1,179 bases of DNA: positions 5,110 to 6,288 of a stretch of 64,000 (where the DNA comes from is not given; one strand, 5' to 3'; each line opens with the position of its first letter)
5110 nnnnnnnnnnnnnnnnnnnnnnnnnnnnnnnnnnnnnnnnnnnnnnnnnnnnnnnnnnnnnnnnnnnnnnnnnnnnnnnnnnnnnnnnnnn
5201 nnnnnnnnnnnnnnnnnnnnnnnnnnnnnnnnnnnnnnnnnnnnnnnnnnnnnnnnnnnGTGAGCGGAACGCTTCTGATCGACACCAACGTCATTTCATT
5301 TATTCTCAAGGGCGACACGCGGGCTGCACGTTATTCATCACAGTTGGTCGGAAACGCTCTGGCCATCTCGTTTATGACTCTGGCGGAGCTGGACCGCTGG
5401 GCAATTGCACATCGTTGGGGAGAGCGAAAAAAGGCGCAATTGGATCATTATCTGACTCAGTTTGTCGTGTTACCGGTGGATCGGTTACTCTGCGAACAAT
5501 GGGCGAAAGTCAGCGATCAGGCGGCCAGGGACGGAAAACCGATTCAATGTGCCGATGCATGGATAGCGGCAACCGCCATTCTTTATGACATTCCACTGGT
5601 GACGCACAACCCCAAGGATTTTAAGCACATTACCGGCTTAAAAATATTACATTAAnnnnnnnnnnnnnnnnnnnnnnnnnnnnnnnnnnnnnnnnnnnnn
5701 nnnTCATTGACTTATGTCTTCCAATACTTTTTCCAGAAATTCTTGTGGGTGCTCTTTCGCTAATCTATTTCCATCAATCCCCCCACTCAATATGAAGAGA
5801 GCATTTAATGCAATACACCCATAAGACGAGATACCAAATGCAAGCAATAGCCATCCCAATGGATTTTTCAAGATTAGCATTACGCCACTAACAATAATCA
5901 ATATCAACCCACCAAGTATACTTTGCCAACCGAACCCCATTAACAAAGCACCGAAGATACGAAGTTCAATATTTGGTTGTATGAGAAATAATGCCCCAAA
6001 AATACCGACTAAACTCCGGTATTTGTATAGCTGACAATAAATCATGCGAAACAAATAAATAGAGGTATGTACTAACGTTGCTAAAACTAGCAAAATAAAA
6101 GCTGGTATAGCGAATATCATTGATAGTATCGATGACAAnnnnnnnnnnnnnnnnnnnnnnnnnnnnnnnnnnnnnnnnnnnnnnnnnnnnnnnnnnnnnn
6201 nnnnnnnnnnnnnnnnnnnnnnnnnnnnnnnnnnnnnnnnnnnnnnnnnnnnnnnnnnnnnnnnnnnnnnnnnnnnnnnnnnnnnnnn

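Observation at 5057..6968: Low-GC accessory islet between ruvB and uvrB: VapBC toxin-antitoxin pair, a 4-TM protein and a lipoprotein gene broken at a homopolymeric C5 tract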

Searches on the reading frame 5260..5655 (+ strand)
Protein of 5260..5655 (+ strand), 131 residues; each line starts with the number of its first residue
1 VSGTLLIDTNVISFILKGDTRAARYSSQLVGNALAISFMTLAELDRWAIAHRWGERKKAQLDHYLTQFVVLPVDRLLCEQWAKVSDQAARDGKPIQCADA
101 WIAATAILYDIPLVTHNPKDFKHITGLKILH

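Call 5: search_protein_families(library=pfam, proteins=[window:5260-5655:+], max_evalue=1)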
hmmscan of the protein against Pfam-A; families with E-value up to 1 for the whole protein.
window:5260-5655:+ (131 aa): 2 families
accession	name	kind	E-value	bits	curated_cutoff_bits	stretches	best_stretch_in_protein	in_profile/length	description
PF01850.27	PIN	-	1e-14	55.6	23.6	1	6-125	2-118/120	PIN domain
PF14367.12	DUF4411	-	0.075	13.3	23.5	1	51-119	55-124/159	Domain of unknown function (DUF4411)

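Call 6: search_protein_families(library=ncbifam, proteins=[window:5260-5655:+], max_evalue=1)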
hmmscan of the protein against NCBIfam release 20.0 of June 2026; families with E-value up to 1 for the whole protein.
window:5260-5655:+ (131 aa): 4 families
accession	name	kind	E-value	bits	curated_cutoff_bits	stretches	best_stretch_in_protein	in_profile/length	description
NF047863.1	VapCLeptosp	equivalog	1.1e-18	67.8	140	1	6-129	2-126/130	type II toxin-antitoxin system tRNA(fMet)-specific endonuclease VapC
NF010285.0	PRK13725.1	subfamily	1e-10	41.7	143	1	5-129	4-128/132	tRNA(fMet)-specific endonuclease VapC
NF047959.1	TA_toxin_VapC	equivalog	5.8e-06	26.4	80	1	6-125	2-120/125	type II toxin-antitoxin system VapC family toxin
TIGR00028.1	Mtu_PIN_fam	subfamily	0.008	16.4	73.6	1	75-129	86-137/143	TA system VapC family ribonuclease toxin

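Call 24: find_homologous_proteins(query=window:5260-5655:+, max_evalue=1e-10)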
Query window:5260-5655:+ (131 aa): 555 proteins with E <= 1e-10 among 587 candidates; the best 120 are listed.
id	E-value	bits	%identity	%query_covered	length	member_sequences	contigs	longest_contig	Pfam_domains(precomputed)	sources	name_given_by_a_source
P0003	3.8e-82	291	100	100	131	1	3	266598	PF01850.28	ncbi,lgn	ncbi:MAG: type II toxin-antitoxin system VapC family toxin [Candidatus Melainabacteria bacterium]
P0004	1.1e-46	176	59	96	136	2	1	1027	PF01850.28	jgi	jgi:tRNA(fMet)-specific endonuclease VapC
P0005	2.9e-45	171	59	98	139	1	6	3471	PF01850.28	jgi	jgi:tRNA(fMet)-specific endonuclease VapC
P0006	3.6e-44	168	59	96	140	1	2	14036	PF01850.28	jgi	jgi:tRNA(fMet)-specific endonuclease VapC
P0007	1.1e-43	166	58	95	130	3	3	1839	PF01850.28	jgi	jgi:predicted nucleic acid-binding protein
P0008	1.2e-43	166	60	96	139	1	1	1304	PF01850.28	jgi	jgi:tRNA(fMet)-specific endonuclease VapC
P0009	1.1e-42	163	55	95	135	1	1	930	PF01850.28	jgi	jgi:predicted nucleic acid-binding protein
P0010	1.7e-42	162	53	99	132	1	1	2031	PF01850.28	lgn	-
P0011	2.7e-42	162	56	97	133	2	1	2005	PF01850.28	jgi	jgi:predicted nucleic acid-binding protein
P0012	8.1e-42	160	55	97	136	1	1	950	PF01850.28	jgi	jgi:tRNA(fMet)-specific endonuclease VapC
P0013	1.2e-41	160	55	96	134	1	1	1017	PF01850.28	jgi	jgi:tRNA(fMet)-specific endonuclease VapC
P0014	1.8e-41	159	56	96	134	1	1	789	PF01850.28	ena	-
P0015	3.1e-41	158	57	95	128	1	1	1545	PF01850.28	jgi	jgi:tRNA(fMet)-specific endonuclease VapC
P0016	3.3e-41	158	53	98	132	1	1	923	PF01850.28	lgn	-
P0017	3.6e-41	158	56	89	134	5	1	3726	PF01850.28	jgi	jgi:tRNA(fMet)-specific endonuclease VapC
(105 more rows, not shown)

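Call 26: find_encoding_contigs(protein=P0006, flank=3000, max_places=3)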
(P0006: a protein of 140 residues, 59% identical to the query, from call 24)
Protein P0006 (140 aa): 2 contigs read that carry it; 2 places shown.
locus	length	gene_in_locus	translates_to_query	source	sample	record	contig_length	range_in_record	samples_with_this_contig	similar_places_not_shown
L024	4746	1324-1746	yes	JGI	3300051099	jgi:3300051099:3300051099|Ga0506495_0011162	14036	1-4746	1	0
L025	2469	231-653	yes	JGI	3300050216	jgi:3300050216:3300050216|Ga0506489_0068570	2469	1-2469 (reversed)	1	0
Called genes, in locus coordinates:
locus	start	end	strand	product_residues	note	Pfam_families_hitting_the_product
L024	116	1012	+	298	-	PF00126:HTH_1, PF03466:LysR_substrate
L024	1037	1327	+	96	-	-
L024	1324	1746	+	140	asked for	PF01850:PIN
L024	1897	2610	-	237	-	PF02517:Rce1-like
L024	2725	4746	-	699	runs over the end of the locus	PF13609:Porin_4 (faint)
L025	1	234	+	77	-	?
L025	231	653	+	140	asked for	PF01850:PIN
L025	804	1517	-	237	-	PF02517:Rce1-like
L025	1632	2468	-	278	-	?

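Call 30: list_cluster_members(proteins=[P0001, P0003, P0002])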
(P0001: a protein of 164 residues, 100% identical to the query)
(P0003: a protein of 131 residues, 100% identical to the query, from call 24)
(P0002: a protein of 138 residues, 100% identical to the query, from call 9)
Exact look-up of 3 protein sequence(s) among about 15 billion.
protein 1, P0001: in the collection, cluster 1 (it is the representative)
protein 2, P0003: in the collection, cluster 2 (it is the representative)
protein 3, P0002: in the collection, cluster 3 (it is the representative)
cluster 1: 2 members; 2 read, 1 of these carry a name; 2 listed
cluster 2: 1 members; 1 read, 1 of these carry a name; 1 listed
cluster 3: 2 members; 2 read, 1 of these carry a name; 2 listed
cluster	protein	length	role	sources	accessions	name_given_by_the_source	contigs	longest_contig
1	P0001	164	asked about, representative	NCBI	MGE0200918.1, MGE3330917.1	MAG: hypothetical protein AB7P76_08125 [Candidatus Melainabacteria bacterium]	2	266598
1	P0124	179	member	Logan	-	-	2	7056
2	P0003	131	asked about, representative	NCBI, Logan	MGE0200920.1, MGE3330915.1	MAG: type II toxin-antitoxin system VapC family toxin [Candidatus Melainabacteria ...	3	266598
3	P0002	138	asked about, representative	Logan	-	-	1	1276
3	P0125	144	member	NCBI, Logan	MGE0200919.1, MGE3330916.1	MAG: hypothetical protein AB7P76_08130 [Candidatus Melainabacteria bacterium]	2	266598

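Call 33: search_protein_families(library=padloc, proteins=[window:5260-5655:+], max_evalue=1)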
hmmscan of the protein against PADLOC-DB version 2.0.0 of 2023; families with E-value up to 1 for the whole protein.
window:5260-5655:+ (131 aa): 0 families

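Call 34: search_protein_families(library=phrogs, proteins=[window:5260-5655:+], max_evalue=1)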
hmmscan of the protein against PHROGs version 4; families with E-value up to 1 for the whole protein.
window:5260-5655:+ (131 aa): 2 families
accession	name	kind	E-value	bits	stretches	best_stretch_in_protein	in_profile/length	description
phrog_13721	-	unknown function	1.1e-20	75.3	1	5-129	4-131/136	-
phrog_9972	-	unknown function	0.00027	22.3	1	21-130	18-121/124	-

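Call 52: find_encoding_contigs(protein=P0005, flank=2500, max_places=6)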
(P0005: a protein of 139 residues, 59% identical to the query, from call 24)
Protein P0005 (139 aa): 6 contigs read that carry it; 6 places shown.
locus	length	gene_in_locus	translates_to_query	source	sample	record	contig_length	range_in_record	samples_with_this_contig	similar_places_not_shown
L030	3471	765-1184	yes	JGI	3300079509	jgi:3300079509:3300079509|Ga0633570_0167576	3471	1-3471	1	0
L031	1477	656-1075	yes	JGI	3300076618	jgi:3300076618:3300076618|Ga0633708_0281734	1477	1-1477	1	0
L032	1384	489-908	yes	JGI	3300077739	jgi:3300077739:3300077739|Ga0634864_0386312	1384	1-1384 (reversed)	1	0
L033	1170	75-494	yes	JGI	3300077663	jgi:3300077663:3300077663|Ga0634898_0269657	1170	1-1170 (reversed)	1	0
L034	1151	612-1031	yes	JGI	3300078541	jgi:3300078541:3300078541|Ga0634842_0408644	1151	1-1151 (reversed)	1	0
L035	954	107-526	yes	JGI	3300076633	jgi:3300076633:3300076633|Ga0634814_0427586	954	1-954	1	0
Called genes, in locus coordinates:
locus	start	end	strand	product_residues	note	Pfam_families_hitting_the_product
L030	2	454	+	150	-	?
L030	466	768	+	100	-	-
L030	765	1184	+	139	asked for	PF01850:PIN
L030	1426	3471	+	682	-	?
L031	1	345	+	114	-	?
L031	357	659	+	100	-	-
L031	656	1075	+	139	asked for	PF01850:PIN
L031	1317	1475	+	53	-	?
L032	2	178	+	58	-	?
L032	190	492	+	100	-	-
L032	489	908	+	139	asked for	PF01850:PIN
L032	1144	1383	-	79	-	?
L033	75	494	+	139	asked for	PF01850:PIN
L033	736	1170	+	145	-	?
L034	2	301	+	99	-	?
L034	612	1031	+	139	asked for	PF01850:PIN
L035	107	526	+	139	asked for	PF01850:PIN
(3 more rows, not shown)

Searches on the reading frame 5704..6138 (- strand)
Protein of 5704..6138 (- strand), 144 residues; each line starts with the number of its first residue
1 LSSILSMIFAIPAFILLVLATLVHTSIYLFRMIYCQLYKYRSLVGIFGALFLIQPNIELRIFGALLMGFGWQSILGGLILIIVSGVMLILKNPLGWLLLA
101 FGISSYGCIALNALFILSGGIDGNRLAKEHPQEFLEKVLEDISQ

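Call 5: search_protein_families(library=pfam, proteins=[window:5704-6138:-], max_evalue=1)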
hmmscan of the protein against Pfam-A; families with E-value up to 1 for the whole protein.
window:5704-6138:- (144 aa): 0 families

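Call 6: search_protein_families(library=ncbifam, proteins=[window:5704-6138:-], max_evalue=1)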
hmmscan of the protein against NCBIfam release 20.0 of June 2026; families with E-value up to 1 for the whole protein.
window:5704-6138:- (144 aa): 0 families

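Call 9: find_homologous_proteins(query=window:5704-6138:-, max_evalue=0.01)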
Query window:5704-6138:- (144 aa): 1 proteins with E <= 0.01 among 235 candidates.
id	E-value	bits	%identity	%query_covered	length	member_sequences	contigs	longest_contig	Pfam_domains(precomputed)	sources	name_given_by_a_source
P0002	2.6e-80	286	100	96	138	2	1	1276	-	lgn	-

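Call 12: find_encoding_contigs(protein=P0002, flank=10000, max_places=10)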
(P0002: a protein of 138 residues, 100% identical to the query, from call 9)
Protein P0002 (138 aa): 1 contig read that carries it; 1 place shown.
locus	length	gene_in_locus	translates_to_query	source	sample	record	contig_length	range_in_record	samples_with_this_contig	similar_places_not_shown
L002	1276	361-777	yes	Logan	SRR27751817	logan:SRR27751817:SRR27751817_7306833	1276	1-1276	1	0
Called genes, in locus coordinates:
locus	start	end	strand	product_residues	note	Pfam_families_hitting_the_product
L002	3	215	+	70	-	?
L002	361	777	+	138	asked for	-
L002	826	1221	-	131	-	PF01850:PIN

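Call 33: search_protein_families(library=padloc, proteins=[window:5704-6138:-], max_evalue=1)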
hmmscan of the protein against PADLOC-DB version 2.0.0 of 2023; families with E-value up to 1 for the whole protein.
window:5704-6138:- (144 aa): 1 family
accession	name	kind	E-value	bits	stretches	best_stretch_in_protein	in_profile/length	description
PDLC03841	LeoBC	-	0.019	12.1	1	69-138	455-524/601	-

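Call 34: search_protein_families(library=phrogs, proteins=[window:5704-6138:-], max_evalue=1)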
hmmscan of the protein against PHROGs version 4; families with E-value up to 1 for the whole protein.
window:5704-6138:- (144 aa): 0 families

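Call 42: predict_structure(protein=window:5704-6138:-)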
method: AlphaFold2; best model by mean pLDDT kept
length: 144 residues; sequences in the alignment: 1
mean_pLDDT: 72.0   pTM: 0.40
mean pLDDT of the five models: 72.0, 68.3, 68.0, 65.7, 64.5
residues with pLDDT >= 90: 2; 70-90: 78; 50-70: 62; < 50: 2
segments of 3 or more residues with pLDDT < 50: none
pLDDT, mean of each block of 10 residues (from residue 1): 84 87 67 58 68 80 70 64 82 76 67 62 70 75 62
secondary structure, 60 per line:
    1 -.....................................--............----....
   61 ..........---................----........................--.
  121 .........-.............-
elements in order: H2-38 H41-52 H57-70 H74-89 H94-117 H120-129 H131-143

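Call 47: fold_search(model_id=the predicted structure, library=pdb)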
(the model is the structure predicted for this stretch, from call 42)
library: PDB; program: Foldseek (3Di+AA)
matches with E <= 10: 19; with E <= 0.001: 0
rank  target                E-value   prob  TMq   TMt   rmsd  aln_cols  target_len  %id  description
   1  7a23_K                1.4e+00  0.28  0.23  0.38  13.3        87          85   16  Plant mitochondrial respiratory complex I (released 2020-10-28)
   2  5lc5_K                2.8e+00  0.13  0.21  0.30  12.3        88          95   12  Structure of mammalian respiratory Complex I, class2 (released 2016-09-07)
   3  4yms_D                3.5e+00  0.10  0.26  0.19  12.1       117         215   15  Crystal structure of an amino acid ABC transporter (released 2015-04-22)
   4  6z16_F                4.4e+00  0.13  0.22  0.35  11.7        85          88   21  Structure of the Mrp antiporter complex (released 2020-08-12)
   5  4yms_C                5.6e+00  0.08  0.27  0.19  11.7       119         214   15  Crystal structure of an amino acid ABC transporter (released 2015-04-22)
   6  5h43_A                5.9e+00  0.06  0.22  0.10  14.5       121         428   14  Structural and mechanistical studies of the nuclear import by Importin-alpha (released 2017-10-25)
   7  9exk                  6.2e+00  0.06  0.21  0.04  14.8       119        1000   18  Scalable protein design using hallucination in a relaxed sequence space (released 2024-10-16)
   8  8qby_J                6.6e+00  0.06  0.21  0.16  16.3       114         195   12  Respiratory complex I from Paracoccus denitrificans in MSP2N2 nanodiscs (released 2024-09-11)
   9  3wpt_A                6.6e+00  0.05  0.23  0.11  14.4       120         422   17  Crystal structure of closed dimer of human importin-alpha1 (Rch1) (released 2015-01-21)
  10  8i6v_B                7.0e+00  0.08  0.24  0.32  14.4        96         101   20  Cryo-EM structure of the polyphosphate polymerase VTC complex(Vtc4/Vtc3/Vtc1) (released 2023-03-01)
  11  8iao_K                7.8e+00  0.07  0.21  0.30  13.0        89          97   12  Respiratory complex CI:CIII2, type I, Wild type mouse under thermoneutral temperature (released 2024-09-18)
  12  8t3m_D                7.8e+00  0.03  0.20  0.12  15.9       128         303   13  TRPV1 in nanodisc bound with 3 LPA molecules (released 2024-05-08)
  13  7ran_A                8.2e+00  0.03  0.20  0.13  13.7       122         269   16  5-HT2AR bound to a novel agonist in complex with a mini-Gq protein and an active-state stabilizing single-chain variab (released 2022-07-06)
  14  7d3u_F                8.7e+00  0.07  0.21  0.34  14.5        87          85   14  Structure of Mrp complex from Dietzia sp. DQ12-45-1b (released 2020-12-09)
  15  7ytj_A                8.7e+00  0.07  0.25  0.29  15.2        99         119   15  Cryo-EM structure of VTC complex (released 2023-02-22)
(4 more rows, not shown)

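Call 57: search_dna_similar(query=window:5704-6138:-, collection=plasmids, mode=protein, max_evalue=1, max_rows=10)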
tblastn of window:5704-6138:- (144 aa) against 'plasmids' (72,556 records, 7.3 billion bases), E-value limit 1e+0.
No match.

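Call 58: search_dna_similar(query=window:5704-6138:-, collection=phages, mode=protein, max_evalue=1, max_rows=10)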
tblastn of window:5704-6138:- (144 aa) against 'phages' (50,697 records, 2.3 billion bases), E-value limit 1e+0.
No match.

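Call 62: find_related_loci(query=window:5704-6138:-, collection=viral_contigs, flank=5000)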
Query window:5704-6138:- (144 aa) in viral_contigs; peptide patterns used: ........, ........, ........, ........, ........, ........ (x = any residue, [..] = any of these).
6 stretches matched a pattern, but none encodes a relative of the query by tblastn (E <= 1e-3).
